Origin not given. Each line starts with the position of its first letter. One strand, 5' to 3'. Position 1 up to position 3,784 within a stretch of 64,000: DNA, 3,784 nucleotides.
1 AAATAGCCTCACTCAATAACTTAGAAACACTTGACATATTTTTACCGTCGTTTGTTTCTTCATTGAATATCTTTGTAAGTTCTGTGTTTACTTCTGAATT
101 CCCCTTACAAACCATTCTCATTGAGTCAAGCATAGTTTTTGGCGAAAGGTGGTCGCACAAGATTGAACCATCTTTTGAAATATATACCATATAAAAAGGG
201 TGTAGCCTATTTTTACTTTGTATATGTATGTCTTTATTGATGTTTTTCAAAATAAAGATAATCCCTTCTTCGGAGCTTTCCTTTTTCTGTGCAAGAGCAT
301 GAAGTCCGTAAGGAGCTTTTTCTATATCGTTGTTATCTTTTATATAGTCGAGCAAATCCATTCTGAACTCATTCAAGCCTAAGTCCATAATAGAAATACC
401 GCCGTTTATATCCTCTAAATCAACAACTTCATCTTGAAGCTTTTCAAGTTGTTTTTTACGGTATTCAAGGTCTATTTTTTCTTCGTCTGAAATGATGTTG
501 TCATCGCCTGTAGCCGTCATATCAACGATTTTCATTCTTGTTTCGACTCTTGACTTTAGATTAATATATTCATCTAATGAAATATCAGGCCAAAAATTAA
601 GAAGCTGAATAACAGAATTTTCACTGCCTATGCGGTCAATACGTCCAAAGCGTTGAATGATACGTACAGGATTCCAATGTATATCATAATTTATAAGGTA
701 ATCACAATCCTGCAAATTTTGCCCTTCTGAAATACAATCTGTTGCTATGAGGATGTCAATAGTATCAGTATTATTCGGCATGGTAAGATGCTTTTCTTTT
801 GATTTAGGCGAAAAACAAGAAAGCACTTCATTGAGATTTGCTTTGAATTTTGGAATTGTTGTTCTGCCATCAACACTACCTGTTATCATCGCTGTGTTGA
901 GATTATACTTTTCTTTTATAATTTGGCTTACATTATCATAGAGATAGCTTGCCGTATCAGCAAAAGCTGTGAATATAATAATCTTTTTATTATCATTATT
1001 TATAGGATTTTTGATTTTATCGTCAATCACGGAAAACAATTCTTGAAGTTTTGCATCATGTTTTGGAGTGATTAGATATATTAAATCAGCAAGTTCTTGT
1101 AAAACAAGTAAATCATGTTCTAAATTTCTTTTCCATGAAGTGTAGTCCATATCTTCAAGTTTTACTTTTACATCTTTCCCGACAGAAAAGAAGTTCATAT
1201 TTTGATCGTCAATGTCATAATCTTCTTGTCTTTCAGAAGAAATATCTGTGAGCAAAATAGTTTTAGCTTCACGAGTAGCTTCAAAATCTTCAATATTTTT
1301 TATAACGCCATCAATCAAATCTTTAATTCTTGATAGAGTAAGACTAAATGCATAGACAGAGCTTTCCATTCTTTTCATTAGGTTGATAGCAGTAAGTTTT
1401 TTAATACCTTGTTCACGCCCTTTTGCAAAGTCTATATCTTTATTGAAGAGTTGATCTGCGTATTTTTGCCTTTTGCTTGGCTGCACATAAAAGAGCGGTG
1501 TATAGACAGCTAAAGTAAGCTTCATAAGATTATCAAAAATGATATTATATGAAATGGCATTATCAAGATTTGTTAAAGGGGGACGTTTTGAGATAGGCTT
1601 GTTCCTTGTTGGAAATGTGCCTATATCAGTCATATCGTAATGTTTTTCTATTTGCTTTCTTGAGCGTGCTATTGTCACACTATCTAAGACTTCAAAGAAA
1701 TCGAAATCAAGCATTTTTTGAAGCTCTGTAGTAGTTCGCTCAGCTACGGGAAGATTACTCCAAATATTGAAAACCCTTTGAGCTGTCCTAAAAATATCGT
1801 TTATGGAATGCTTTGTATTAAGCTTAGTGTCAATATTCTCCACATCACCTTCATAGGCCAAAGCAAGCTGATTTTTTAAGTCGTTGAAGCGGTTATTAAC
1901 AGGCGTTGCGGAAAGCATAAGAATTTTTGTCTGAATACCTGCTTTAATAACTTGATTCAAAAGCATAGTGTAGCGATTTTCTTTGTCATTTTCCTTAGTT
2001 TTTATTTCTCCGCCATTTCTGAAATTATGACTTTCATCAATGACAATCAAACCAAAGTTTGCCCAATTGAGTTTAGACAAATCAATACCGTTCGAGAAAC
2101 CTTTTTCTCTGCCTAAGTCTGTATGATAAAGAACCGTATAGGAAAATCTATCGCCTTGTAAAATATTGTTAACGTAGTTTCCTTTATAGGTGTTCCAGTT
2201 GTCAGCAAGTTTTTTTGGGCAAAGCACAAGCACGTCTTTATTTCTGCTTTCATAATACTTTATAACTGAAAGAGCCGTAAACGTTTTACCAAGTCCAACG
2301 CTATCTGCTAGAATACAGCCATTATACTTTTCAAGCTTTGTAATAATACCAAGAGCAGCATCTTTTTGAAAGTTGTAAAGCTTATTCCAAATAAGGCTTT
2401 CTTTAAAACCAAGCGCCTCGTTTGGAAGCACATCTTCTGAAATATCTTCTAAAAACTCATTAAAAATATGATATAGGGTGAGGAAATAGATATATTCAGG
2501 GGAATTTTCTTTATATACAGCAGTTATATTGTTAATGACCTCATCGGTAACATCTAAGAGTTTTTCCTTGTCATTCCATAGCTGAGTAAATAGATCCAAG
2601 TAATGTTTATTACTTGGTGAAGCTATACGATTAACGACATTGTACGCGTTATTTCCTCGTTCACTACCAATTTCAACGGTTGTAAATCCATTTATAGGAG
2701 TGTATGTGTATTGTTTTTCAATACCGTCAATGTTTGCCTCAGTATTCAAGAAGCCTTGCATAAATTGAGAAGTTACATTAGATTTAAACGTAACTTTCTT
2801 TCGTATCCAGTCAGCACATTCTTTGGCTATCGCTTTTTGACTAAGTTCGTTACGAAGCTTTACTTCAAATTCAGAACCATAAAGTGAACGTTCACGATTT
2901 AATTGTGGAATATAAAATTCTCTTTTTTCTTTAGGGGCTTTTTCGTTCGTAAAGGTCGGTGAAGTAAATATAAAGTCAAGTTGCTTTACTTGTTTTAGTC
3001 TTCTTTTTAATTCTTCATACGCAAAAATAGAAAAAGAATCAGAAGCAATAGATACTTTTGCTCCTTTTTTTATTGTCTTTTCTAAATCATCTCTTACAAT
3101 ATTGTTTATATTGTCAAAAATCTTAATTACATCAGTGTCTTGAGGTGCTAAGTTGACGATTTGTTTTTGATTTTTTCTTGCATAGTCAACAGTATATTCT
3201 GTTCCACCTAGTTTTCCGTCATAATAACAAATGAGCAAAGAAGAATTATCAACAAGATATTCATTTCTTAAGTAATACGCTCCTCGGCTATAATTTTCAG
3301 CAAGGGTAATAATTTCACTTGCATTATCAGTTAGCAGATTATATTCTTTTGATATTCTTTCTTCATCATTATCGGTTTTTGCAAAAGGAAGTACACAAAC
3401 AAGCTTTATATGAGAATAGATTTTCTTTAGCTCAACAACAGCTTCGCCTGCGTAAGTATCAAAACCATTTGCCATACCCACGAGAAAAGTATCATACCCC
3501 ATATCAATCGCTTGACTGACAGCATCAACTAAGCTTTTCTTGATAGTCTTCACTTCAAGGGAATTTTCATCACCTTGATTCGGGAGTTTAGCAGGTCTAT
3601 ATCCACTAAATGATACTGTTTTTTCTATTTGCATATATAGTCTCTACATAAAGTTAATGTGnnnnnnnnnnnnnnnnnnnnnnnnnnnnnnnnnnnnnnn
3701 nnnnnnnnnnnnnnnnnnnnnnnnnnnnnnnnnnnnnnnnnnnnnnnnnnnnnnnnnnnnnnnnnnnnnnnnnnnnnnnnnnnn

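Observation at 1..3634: YpsA/DUF1273-type SLOG domain fused in-frame to a PLD-like + SNF2 helicase on a mobile island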

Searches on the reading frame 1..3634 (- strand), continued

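Call 9: find_encoding_contigs(protein=P0001, flank=10000, max_places=3)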
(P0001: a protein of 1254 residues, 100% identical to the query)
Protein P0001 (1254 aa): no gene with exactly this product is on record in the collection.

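Call 11: find_encoding_contigs(protein=P0002, flank=10000, max_places=2)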
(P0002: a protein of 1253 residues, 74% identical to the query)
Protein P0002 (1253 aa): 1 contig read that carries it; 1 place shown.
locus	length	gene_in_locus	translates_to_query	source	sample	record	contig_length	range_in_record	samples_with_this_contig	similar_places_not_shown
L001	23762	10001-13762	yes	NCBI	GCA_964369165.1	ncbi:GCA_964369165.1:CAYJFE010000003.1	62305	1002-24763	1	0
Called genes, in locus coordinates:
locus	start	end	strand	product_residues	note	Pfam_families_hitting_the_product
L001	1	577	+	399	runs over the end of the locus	PF13173:AAA_14, PF13635:DUF4143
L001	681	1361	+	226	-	-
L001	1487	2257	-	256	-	PF00037:Fer4 (faint), PF12837:Fer4_6 (faint), PF12838:Fer4_7 (faint), PF13187:Fer4_9 (weak), PF13237:Fer4_10 (weak), PF13484:Fer4_16 (faint)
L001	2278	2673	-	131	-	PF01243:PNPOx_N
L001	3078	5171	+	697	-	PF02378:PTS_EIIC, PF00367:PTS_EIIB, PF00358:PTS_EIIA_1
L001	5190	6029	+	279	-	PF03123:CAT_RBD, PF00874:PRD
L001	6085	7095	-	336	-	PF10127:RlaP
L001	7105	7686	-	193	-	PF00149:Metallophos (weak)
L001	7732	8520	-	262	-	-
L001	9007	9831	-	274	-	-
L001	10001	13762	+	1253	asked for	PF06908:YpsA, PF00176:SNF2-rel_dom, PF04851:ResIII (weak), PF00271:Helicase_C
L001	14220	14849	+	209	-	PF14335:DUF4391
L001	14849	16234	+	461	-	PF07693:KAP_NTPase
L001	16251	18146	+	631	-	PF01555:N6_N4_Mtase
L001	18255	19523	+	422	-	PF02463:SMC_N, PF13175:AAA_15, PF13476:AAA_23 (weak), PF13514:AAA_27 (weak), PF13304:AAA_21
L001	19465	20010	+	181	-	-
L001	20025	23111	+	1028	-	PF04851:ResIII, PF00270:DEAD (weak), PF19778:RE_endonuc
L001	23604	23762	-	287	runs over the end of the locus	PF00753:Lactamase_B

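Call 12: find_encoding_contigs(protein=P0027, flank=10000, max_places=2)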
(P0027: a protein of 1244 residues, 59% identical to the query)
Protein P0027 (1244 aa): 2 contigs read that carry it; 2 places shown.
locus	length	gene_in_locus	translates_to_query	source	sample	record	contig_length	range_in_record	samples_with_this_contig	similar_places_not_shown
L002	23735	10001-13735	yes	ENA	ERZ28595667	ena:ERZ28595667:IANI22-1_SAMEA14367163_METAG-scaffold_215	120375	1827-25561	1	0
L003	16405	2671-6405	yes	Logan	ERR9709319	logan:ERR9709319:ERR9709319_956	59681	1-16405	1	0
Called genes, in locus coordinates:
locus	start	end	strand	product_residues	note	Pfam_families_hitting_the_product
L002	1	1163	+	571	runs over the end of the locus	PF01368:DHH, PF02272:DHHA1, PF17768:RecJ_OB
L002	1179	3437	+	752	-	PF01966:HD, PF13328:HD_4, PF04607:RelA_SpoT, PF02824:TGS, PF19296:RelA_AH, PF28438:RelA_RIS, PF13291:ACT_4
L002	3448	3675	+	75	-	PF13275:S4_2, PF01479:S4 (weak)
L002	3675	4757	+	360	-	PF02463:SMC_N, PF13175:AAA_15, PF13476:AAA_23, PF13304:AAA_21 (faint)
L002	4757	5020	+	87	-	-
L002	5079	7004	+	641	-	PF02518:HATPase_c, PF00204:DNA_gyraseB, PF01751:Toprim, PF00986:DNA_gyraseB_C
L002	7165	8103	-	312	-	-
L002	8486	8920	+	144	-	PF06541:ABC_trans_CmpB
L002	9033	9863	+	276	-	PF02811:PHP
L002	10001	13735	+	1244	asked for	PF06908:YpsA, PF00176:SNF2-rel_dom, PF00270:DEAD (faint), PF04851:ResIII, PF00271:Helicase_C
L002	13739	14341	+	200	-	PF14335:DUF4391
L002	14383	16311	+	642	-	PF01555:N6_N4_Mtase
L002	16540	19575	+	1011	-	PF04851:ResIII, PF00270:DEAD (faint), PF19778:RE_endonuc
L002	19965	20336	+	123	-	-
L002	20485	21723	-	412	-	-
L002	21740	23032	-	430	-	PF13231:PMT_2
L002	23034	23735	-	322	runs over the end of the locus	PF00535:Glycos_transf_2, PF10111:Glyco_tranf_2_2, PF12804:NTP_transf_3 (faint), PF13641:Glyco_tranf_2_3 (weak)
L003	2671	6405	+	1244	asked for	PF06908:YpsA, PF00176:SNF2-rel_dom, PF00270:DEAD (faint), PF04851:ResIII, PF00271:Helicase_C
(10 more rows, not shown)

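Call 13: find_encoding_contigs(protein=P0038, flank=10000, max_places=2)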
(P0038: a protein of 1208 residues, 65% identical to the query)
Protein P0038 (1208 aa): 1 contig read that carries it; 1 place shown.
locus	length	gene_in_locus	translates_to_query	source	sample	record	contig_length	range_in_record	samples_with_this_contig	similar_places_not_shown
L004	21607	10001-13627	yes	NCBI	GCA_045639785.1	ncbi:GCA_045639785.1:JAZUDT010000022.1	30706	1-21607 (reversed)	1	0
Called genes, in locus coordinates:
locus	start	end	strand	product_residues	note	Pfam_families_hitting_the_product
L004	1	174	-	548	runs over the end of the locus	-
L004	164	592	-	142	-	PF04138:GtrA_DPMS_TM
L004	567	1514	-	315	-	PF00535:Glycos_transf_2, PF10111:Glyco_tranf_2_2 (weak)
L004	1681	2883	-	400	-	PF00817:IMS, PF11799:IMS_C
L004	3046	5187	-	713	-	PF00239:Resolvase, PF07508:Recombinase, PF13408:Zn_ribbon_recom, PF15714:SpoVT_C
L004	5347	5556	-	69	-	-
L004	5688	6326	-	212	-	PF04542:Sigma70_r2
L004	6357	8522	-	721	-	PF08706:D5_N, PF19263:DUF5906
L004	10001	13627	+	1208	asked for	PF00176:SNF2-rel_dom, PF04851:ResIII (weak), PF00271:Helicase_C, PF10686:YAcAr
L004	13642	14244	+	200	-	PF14335:DUF4391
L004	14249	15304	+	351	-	-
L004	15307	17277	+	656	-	PF01555:N6_N4_Mtase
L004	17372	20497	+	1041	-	PF00270:DEAD (weak), PF04851:ResIII, PF19778:RE_endonuc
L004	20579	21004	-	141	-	PF00239:Resolvase (weak)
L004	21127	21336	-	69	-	-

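Call 14: find_encoding_contigs(protein=P0063, flank=10000, max_places=4)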
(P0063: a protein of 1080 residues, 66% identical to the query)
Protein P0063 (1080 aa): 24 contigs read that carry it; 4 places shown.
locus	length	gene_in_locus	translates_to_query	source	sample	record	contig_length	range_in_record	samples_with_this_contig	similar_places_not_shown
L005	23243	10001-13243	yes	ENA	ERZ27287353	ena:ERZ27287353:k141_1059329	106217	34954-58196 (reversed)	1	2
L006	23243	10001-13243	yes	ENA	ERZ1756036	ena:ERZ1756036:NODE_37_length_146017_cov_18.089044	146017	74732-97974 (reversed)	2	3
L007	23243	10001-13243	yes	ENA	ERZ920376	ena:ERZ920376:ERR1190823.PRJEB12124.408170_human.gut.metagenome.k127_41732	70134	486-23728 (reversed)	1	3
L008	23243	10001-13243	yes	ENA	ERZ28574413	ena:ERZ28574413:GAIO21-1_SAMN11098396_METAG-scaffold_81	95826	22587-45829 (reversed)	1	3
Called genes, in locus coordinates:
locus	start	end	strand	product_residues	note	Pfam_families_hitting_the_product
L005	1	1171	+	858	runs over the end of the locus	PF00009:GTP_EFTU, PF01926:MMR_HSR1 (weak), PF22042:EF-G_D2, PF14492:EFG_III (weak), PF03764:EFG_IV, PF00679:EFG_C, PF05991:NYN_YacP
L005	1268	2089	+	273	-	-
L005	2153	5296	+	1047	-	PF09565:RE_NgoFVII (weak), PF13091:PLDc_2, PF00270:DEAD (weak), PF04851:ResIII, PF00271:Helicase_C, PF11907:DUF3427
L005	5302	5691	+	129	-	PF00293:NUDIX, PF14815:NUDIX_4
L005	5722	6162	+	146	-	-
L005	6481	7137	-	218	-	PF00293:NUDIX (weak)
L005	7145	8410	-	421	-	-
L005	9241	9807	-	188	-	PF08378:NERD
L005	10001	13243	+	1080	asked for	PF00176:SNF2-rel_dom, PF04851:ResIII, PF00271:Helicase_C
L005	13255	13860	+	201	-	PF14335:DUF4391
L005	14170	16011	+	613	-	PF01555:N6_N4_Mtase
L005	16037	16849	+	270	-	PF14355:Abi_C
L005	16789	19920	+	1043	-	PF04851:ResIII, PF00270:DEAD (weak), PF19778:RE_endonuc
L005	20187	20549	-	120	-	-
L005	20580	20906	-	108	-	-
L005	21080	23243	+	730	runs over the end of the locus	PF07693:KAP_NTPase, PF13401:AAA_22 (faint)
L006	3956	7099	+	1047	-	PF09565:RE_NgoFVII (weak), PF13091:PLDc_2, PF00270:DEAD (weak), PF04851:ResIII, PF00271:Helicase_C, PF11907:DUF3427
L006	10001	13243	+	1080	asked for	PF00176:SNF2-rel_dom, PF04851:ResIII, PF00271:Helicase_C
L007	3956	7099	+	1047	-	PF09565:RE_NgoFVII (weak), PF13091:PLDc_2, PF00270:DEAD (weak), PF04851:ResIII, PF00271:Helicase_C, PF11907:DUF3427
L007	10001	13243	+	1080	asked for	PF00176:SNF2-rel_dom, PF04851:ResIII, PF00271:Helicase_C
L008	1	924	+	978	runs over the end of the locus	-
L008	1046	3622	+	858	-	PF00009:GTP_EFTU, PF01926:MMR_HSR1 (faint), PF22042:EF-G_D2, PF14492:EFG_III (weak), PF03764:EFG_IV, PF00679:EFG_C, PF05991:NYN_YacP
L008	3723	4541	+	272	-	-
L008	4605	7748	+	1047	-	PF09565:RE_NgoFVII, PF13091:PLDc_2, PF00270:DEAD (weak), PF04851:ResIII, PF00271:Helicase_C, PF11907:DUF3427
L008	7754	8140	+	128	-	PF00293:NUDIX, PF14815:NUDIX_4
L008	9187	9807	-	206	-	PF08378:NERD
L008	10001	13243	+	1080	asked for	PF00176:SNF2-rel_dom, PF04851:ResIII, PF00271:Helicase_C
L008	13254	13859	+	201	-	PF14335:DUF4391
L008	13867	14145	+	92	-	-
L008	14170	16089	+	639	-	PF01555:N6_N4_Mtase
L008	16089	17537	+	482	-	PF04326:SLFN_AlbA_2, PF13749:HATPase_c_4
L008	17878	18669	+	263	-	PF14082:SduA_C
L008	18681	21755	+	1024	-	PF04851:ResIII, PF00270:DEAD (weak), PF19778:RE_endonuc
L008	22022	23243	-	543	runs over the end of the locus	PF10592:AIPR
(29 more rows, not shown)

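Call 17: search_protein_families(library=pfam, proteins=[P0038, P0063, P0001, P0027], max_evalue=0.01)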
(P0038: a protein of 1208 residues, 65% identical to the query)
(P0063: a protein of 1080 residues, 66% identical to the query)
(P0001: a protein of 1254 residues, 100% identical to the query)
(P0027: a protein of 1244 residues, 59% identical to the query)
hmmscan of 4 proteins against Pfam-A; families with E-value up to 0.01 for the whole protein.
P0038 (1208 aa): 7 families
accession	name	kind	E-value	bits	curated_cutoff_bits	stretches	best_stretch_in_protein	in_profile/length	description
PF10686.14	YAcAr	-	2.8e-19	69.1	28.2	1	1091-1152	2-63/66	YspA, cpYpsA-related SLOG family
PF00271.37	Helicase_C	-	8.6e-16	58.6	23.5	1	698-827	10-110/110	Helicase conserved C-terminal domain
PF00176.29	SNF2-rel_dom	-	2.2e-11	43.8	24.9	1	254-409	9-171/290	SNF2-related domain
PF04851.21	ResIII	-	3.5e-08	34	22.5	1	242-401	4-162/164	Type III restriction enzyme, res subunit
PF00270.35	DEAD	-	3.2e-05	24.1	26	1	253-402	7-161/167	DEAD/DEAH box helicase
PF02481.21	DNA_processg_A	-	0.00014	21.5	29.6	1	1089-1143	44-98/212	DNA recombination-mediator protein A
PF20720.3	nSTAND3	-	0.004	17.3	27.2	1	250-306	7-61/155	Novel STAND NTPase 3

P0063 (1080 aa): 5 families
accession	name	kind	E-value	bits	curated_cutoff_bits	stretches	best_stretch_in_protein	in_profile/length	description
PF00271.37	Helicase_C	-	1.8e-14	54.4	23.5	1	690-829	4-110/110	Helicase conserved C-terminal domain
PF00176.29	SNF2-rel_dom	-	3.4e-12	46.5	24.9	1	254-412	9-172/290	SNF2-related domain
PF04851.21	ResIII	-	3.1e-09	37.4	22.5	1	242-404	4-163/164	Type III restriction enzyme, res subunit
PF00270.35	DEAD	-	5.5e-05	23.4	26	1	253-404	7-161/167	DEAD/DEAH box helicase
PF20720.3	nSTAND3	-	0.0079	16.3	27.2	1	250-304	7-62/155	Novel STAND NTPase 3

P0001 (1254 aa): 6 families
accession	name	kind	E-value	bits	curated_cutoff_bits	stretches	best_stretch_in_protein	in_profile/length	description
PF06908.16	YpsA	-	4.1e-19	69.6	27.7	1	9-158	3-155/168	YspA SLOG family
PF00271.37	Helicase_C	-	5.5e-16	59.2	23.5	1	878-1003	11-110/110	Helicase conserved C-terminal domain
PF00176.29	SNF2-rel_dom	-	2.4e-11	43.7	24.9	1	433-591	11-176/290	SNF2-related domain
PF04851.21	ResIII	-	2.7e-08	34.3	22.5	1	418-579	3-163/164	Type III restriction enzyme, res subunit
PF00270.35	DEAD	-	0.00032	20.9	26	0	438-579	15-161/167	DEAD/DEAH box helicase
PF20720.3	nSTAND3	-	0.007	16.5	27.2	1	430-515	10-93/155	Novel STAND NTPase 3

P0027 (1244 aa): 6 families
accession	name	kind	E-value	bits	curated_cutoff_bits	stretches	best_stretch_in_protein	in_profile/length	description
PF00271.37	Helicase_C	-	4.9e-14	53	23.5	1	868-992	12-110/110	Helicase conserved C-terminal domain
PF06908.16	YpsA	-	1e-13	52.1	27.7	1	6-149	2-153/168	YspA SLOG family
PF00176.29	SNF2-rel_dom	-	4.3e-11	42.9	24.9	1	423-471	12-68/290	SNF2-related domain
PF04851.21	ResIII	-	1.1e-10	42.1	22.5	1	407-569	3-163/164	Type III restriction enzyme, res subunit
PF00270.35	DEAD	-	3.4e-06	27.3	26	1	420-569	8-161/167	DEAD/DEAH box helicase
PF20720.3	nSTAND3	-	0.00098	19.3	27.2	0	419-471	10-60/155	Novel STAND NTPase 3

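Call 26: search_protein_families(library=padloc, proteins=[L002:13739-14341:+, L002:14383-16311:+, L002:16540-19575:+], max_evalue=0.001)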
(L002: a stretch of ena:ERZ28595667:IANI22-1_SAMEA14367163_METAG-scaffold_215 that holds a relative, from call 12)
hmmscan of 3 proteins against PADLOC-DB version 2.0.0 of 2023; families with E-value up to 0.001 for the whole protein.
L002:13739-14341:+ (200 aa): 0 families

L002:14383-16311:+ (642 aa): 32 families (the best 25 are shown)
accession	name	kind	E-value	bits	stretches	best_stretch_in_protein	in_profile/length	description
PDLC03634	MTase_III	-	2.3e-230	764.7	1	1-642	2-621/621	Type III methyltransferase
PDLC03637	MTase_III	-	5.4e-144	478.6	1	8-511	43-506/513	Type III methyltransferase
PDLC03641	MTase_III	-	5.3e-123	409.9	1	15-493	18-493/657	Type III methyltransferase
PDLC03644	MTase_III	-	1.7e-111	371.6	1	65-452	5-387/542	Type III methyltransferase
PDLC03640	MTase_III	-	2.4e-79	265.4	1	92-450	37-435/654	Type III methyltransferase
PDLC03636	MTase_III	-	3.8e-73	245.2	2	172-450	91-397/575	Type III methyltransferase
PDLC03642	MTase_III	-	4.2e-62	208.5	1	96-451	80-402/528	Type III methyltransferase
PDLC03643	MTase_III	-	5.6e-52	175.4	1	181-450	1-270/465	Type III methyltransferase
PDLC03639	MTase_III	-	1.7e-48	163.4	2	97-319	86-285/639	Type III methyltransferase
PDLC03638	MTase_III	-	3.8e-45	152.5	2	174-448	428-667/816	Type III methyltransferase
PDLC03635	MTase_III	-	4.2e-45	152.7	3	164-282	257-379/708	Type III methyltransferase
PDLC03646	MTase_III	-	1.1e-41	140.6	3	305-469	687-849/1057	Type III methyltransferase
PDLC03354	MTase_II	-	2.1e-40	137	1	98-432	60-362/425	Type II methyltransferase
PDLC03278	MTase_II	-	2.4e-31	107.5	2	321-463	227-361/390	Type II methyltransferase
PDLC03300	MTase_II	-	1.9e-29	100.7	2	96-254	9-162/302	Type II methyltransferase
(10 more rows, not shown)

L002:16540-19575:+ (1011 aa): 6 families
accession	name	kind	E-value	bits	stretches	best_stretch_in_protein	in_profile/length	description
PDLC03647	REase_III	-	2.2e-300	997.3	1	1-1009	1-987/989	Type III restriction enzyme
PDLC03649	REase_III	-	6.7e-99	330.1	1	8-991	11-949/973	Type III restriction enzyme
PDLC03653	REase_III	-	1.2e-07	28.2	0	505-560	416-470/883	Type III restriction enzyme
PDLC02707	PbeA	-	1.3e-06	25.4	1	89-253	271-418/672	PbeA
PDLC03650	REase_III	-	5.3e-05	19.8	0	513-561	376-423/898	Type III restriction enzyme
PDLC01763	Cas3b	-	0.0001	19.2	1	55-224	232-391/762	-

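Call 27: search_protein_families(library=ncbifam, proteins=[L002:13739-14341:+, L002:14383-16311:+, L002:16540-19575:+], max_evalue=0.001)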
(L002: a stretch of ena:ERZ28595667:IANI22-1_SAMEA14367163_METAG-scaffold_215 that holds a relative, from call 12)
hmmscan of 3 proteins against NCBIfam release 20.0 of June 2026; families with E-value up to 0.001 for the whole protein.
L002:13739-14341:+ (200 aa): 0 families

L002:14383-16311:+ (642 aa): 2 families
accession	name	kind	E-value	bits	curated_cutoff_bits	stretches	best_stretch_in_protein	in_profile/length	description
NF008572.0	PRK11524.1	equivalog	1.1e-12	47.7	292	2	389-449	195-247/294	adenine-specific DNA-methyltransferase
NF050803.1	DnaMtaseCcrMCaul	equivalog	6.5e-10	38.5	830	1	390-448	187-237/350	adenine-specific DNA-methyltransferase CcrM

L002:16540-19575:+ (1011 aa): 3 families
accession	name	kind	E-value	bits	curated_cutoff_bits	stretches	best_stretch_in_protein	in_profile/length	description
NF012027.0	PRK15483.1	equivalog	2.1e-111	373.5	564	1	1-997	1-968/986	type III restriction-modification system endonuclease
NF046055.1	restr_BPTD_3080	equivalog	6.8e-08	30.9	800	0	873-966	830-925/970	BPTD_3080 family restriction endonuclease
TIGR04095.1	dnd_restrict_1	equivalog_domain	0.00037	19.6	600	1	90-252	28-172/451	DNA phosphorothioation system restriction enzyme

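Call 39: list_cluster_members(proteins=[P0001, P0121])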
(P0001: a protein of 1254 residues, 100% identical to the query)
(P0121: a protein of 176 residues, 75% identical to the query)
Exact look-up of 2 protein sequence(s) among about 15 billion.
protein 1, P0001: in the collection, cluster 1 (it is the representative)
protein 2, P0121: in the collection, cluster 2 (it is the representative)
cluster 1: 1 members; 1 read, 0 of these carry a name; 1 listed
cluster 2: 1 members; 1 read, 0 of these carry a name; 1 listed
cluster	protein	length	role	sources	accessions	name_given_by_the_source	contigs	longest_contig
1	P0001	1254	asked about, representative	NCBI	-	-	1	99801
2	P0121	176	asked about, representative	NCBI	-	-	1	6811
